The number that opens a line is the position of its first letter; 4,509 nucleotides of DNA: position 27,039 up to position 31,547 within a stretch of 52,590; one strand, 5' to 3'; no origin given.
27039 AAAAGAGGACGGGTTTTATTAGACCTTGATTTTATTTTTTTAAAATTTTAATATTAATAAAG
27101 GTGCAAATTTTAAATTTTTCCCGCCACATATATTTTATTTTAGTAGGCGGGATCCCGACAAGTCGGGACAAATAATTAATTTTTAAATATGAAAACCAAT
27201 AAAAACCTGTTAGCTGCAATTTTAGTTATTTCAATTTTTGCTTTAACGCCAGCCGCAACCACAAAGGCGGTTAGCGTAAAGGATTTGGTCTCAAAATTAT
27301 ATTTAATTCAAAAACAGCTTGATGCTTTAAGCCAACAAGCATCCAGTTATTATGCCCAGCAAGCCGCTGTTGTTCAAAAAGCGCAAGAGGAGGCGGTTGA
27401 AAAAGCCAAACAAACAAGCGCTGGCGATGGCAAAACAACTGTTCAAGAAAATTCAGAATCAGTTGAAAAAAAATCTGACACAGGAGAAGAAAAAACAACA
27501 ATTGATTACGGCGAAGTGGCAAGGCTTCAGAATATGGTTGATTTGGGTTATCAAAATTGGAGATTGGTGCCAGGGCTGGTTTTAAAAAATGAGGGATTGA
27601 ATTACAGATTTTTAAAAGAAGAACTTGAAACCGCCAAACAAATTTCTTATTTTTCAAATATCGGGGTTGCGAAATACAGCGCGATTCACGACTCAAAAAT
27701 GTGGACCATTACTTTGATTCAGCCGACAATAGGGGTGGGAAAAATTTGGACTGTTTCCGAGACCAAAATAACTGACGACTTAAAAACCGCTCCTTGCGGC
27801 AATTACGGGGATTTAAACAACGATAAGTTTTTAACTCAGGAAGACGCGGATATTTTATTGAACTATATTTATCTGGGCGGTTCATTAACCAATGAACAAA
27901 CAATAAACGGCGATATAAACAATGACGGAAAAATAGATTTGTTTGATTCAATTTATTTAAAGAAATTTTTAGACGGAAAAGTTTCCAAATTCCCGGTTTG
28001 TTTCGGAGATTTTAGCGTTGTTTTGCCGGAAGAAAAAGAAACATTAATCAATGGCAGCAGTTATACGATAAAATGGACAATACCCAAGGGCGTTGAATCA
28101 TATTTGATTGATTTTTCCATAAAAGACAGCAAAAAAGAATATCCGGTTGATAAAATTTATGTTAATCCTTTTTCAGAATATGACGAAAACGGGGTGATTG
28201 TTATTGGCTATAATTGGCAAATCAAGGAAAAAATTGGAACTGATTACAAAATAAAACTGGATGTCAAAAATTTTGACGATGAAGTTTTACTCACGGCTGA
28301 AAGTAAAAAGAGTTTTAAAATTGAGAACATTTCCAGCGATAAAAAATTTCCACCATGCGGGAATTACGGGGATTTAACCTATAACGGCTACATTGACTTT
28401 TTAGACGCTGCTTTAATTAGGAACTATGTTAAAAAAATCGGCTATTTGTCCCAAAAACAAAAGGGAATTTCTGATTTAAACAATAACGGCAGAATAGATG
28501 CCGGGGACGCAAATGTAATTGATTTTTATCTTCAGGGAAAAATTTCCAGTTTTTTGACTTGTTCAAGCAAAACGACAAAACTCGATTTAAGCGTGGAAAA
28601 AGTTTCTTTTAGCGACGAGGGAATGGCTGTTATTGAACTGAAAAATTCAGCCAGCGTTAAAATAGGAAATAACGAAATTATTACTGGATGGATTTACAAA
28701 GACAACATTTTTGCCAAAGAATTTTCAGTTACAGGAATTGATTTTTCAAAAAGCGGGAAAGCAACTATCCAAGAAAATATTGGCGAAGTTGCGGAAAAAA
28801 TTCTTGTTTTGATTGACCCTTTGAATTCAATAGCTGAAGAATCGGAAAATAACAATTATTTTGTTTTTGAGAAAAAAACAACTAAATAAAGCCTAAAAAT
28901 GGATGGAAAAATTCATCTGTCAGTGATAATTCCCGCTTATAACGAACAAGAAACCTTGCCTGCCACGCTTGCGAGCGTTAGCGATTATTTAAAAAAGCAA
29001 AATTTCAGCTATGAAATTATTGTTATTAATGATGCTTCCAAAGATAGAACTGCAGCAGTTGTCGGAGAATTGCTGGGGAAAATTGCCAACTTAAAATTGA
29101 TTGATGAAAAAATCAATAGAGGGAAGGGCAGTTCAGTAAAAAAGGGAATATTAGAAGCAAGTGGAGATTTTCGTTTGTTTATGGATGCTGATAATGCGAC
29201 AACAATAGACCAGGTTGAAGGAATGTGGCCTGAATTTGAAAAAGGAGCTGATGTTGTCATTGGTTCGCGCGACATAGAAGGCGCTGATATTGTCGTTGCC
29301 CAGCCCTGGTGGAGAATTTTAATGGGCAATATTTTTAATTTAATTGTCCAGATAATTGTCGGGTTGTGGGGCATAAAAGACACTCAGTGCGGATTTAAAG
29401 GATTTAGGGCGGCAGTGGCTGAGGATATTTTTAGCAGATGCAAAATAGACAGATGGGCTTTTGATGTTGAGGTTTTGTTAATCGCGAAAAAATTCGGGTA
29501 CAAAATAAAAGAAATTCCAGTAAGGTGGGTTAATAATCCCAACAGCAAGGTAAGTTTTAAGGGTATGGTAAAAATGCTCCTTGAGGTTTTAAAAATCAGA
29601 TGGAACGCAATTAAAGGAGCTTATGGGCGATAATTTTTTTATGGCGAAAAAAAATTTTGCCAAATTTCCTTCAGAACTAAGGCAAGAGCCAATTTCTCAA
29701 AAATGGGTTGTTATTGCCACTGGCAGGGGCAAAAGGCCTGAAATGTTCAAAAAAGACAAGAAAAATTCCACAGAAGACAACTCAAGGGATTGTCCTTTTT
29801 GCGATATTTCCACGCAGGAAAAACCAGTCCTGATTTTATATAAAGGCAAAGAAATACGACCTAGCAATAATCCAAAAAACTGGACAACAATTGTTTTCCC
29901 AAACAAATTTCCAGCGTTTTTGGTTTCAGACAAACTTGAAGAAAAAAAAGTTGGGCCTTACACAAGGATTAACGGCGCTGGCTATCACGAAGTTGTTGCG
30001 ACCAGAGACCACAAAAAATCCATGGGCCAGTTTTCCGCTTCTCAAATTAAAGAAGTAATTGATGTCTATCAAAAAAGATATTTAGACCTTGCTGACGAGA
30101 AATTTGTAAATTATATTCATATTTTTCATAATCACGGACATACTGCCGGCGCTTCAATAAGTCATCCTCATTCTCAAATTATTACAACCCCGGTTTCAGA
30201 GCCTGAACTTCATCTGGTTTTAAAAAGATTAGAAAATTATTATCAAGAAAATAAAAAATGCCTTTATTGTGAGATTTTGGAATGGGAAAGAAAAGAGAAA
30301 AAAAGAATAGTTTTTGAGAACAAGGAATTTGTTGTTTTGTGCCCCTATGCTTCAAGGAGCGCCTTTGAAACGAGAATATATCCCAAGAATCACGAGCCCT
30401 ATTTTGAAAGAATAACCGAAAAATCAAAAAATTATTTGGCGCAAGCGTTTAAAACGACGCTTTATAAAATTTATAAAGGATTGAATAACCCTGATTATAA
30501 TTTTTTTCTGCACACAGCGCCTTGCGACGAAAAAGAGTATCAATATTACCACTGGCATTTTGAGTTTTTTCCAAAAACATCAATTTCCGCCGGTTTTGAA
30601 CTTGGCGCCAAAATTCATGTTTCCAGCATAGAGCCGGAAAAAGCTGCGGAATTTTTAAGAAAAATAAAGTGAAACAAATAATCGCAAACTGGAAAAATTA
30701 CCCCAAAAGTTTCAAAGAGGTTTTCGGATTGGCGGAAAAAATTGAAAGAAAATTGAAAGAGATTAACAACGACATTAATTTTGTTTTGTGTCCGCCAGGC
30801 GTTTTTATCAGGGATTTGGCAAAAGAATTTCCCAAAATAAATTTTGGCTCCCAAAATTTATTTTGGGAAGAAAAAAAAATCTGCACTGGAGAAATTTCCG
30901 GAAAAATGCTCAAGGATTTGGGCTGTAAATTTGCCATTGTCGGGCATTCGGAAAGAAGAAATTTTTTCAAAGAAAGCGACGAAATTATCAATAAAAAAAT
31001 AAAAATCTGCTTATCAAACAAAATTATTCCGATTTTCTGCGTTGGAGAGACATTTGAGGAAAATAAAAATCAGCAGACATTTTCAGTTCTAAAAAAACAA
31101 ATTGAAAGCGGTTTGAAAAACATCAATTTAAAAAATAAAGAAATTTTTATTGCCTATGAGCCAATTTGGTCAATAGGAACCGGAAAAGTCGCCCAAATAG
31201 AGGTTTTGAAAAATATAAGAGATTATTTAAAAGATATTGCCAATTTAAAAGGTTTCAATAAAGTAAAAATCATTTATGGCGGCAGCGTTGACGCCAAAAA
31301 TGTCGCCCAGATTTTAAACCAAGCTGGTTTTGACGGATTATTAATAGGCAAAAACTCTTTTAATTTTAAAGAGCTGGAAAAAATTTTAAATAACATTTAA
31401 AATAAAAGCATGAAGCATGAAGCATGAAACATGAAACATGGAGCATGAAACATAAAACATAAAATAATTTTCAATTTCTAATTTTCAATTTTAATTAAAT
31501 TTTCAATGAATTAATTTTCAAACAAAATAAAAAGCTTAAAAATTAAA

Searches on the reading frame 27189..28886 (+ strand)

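Call 44: search_protein_families(library=pfam, proteins=[window:27189-28886:+], max_evalue=0.001)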
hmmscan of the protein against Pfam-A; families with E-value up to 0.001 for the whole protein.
window:27189-28886:+ (566 aa): 2 families
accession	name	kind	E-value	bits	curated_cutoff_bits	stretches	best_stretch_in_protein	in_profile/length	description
PF00404.24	Dockerin_1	-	7e-17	61.8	22.9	2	393-448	1-56/57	Dockerin type I domain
PF07705.17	CARDB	-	8.8e-05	23.1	22.7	0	484-558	19-99/101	CARDB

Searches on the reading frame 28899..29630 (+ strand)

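Call 44: search_protein_families(library=pfam, proteins=[window:28899-29630:+], max_evalue=0.001)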
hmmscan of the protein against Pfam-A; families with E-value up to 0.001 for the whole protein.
window:28899-29630:+ (244 aa): 4 families
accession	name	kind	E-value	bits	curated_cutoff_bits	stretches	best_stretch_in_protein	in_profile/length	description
PF00535.33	Glycos_transf_2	-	3.6e-31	108.8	23.3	1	8-178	1-168/168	Glycosyl transferase family 2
PF10111.15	Glyco_tranf_2_2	-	5.9e-07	29.7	27.3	1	8-109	1-102/276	Glycosyltransferase like family 2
PF13641.12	Glyco_tranf_2_3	-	1.3e-05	25.7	27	1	7-100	3-98/230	Glycosyltransferase like family 2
PF13733.12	Glyco_transf_7N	-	0.00017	21.7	27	1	6-49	48-91/134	N-terminal region of glycosyl transferase group 7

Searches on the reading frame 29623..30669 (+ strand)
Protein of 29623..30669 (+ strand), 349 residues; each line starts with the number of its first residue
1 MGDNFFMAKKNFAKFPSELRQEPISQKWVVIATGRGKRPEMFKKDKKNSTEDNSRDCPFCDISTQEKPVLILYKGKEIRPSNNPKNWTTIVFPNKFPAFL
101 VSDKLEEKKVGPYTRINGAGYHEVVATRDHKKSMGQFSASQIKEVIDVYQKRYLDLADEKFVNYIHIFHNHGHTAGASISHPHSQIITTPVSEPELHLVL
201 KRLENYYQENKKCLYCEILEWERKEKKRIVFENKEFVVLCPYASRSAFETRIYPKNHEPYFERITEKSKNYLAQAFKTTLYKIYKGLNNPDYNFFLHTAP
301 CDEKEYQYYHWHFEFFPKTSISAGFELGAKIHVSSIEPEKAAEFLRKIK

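Call 44: search_protein_families(library=pfam, proteins=[window:29623-30669:+], max_evalue=0.001)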
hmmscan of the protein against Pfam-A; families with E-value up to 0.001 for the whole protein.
window:29623-30669:+ (349 aa): 5 families
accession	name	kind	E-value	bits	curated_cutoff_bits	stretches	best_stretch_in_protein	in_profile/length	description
PF01087.27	GalP_UDP_transf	-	1.1e-15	59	22.1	1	17-189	12-180/184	Galactose-1-phosphate uridyl transferase, N-terminal domain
PF16268.10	DUF4921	-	9.8e-10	38.4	28.5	1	126-341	184-389/425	Domain of unknown function (DUF4921)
PF02744.22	GalP_UDP_tr_C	-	9.2e-09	35.7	29.2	1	202-315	4-119/165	Galactose-1-phosphate uridyl transferase, C-terminal domain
PF16285.10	DUF4931_N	-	1.4e-08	35.3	24.1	1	120-188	52-120/124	Domain of unknown function (DUF4931) N-terminal domain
PF11969.13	DcpS_C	-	3e-05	24.9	24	0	212-313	1-97/114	Scavenger mRNA decapping enzyme C-term binding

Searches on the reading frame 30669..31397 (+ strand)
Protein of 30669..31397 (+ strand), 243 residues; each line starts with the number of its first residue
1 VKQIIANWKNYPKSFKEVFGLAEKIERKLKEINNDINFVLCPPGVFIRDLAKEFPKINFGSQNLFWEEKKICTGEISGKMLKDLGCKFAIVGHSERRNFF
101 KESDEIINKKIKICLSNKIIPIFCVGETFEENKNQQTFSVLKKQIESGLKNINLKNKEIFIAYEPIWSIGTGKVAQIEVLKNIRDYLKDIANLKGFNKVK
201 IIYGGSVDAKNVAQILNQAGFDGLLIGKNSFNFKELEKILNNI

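Call 44: search_protein_families(library=pfam, proteins=[window:30669-31397:+], max_evalue=0.001)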
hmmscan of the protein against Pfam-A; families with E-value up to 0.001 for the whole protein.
window:30669-31397:+ (243 aa): 1 family
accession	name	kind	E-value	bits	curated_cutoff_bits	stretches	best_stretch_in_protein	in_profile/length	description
PF00121.24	TIM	-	3.7e-71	240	20.1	1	4-242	3-244/245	Triosephosphate isomerase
